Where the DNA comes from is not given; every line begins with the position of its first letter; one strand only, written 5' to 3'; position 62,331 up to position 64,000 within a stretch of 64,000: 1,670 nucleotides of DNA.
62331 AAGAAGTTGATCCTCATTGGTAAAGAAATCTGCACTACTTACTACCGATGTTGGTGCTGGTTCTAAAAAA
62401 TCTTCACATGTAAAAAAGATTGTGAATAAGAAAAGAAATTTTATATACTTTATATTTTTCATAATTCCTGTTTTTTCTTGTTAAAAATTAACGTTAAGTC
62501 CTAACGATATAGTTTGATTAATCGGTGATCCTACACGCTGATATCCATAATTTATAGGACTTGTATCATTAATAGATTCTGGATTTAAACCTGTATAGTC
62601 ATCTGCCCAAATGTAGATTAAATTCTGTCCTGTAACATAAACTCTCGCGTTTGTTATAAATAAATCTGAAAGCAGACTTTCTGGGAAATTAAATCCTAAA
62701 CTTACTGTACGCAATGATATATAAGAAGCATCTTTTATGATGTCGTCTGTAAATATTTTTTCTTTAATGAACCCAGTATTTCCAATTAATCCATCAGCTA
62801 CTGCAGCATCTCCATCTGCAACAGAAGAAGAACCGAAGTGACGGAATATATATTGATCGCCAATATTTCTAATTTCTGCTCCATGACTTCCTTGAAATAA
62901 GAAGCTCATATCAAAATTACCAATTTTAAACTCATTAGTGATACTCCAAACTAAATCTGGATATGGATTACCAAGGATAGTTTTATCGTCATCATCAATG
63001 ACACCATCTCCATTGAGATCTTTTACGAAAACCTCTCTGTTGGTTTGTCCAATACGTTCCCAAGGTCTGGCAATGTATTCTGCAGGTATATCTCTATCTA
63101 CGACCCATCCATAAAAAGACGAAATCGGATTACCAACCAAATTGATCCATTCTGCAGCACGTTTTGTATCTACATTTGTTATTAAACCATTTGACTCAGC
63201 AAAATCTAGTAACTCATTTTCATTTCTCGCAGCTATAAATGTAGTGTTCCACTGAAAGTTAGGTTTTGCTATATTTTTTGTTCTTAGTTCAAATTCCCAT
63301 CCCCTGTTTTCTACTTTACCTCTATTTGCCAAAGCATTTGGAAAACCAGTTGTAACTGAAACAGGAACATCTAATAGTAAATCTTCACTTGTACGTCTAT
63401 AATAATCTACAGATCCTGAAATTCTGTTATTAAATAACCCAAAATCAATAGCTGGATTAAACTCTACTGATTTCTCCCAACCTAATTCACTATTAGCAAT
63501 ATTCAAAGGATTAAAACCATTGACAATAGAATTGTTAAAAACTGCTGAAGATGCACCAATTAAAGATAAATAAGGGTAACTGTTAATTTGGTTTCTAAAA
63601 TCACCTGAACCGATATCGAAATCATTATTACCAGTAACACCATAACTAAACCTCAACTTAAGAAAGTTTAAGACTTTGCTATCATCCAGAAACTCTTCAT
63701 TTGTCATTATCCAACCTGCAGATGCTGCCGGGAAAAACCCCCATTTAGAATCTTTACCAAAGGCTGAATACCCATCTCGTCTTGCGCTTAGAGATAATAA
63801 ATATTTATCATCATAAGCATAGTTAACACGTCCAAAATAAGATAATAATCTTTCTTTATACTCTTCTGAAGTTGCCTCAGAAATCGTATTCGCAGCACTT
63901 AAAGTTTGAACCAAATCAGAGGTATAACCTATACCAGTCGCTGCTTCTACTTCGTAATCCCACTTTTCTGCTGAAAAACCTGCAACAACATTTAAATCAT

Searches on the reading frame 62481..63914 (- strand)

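Call 17: search_protein_families(library=pfam, proteins=[window:62481-63914:-])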
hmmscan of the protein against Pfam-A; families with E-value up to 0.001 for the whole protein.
window:62481-63914:- (477 aa): 1 family
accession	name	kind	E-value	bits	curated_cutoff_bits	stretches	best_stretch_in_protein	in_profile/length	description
PF00593.30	TonB_dep_Rec_b-barrel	-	2.5e-14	54.4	27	1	14-264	161-363/436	TonB dependent receptor-like, beta-barrel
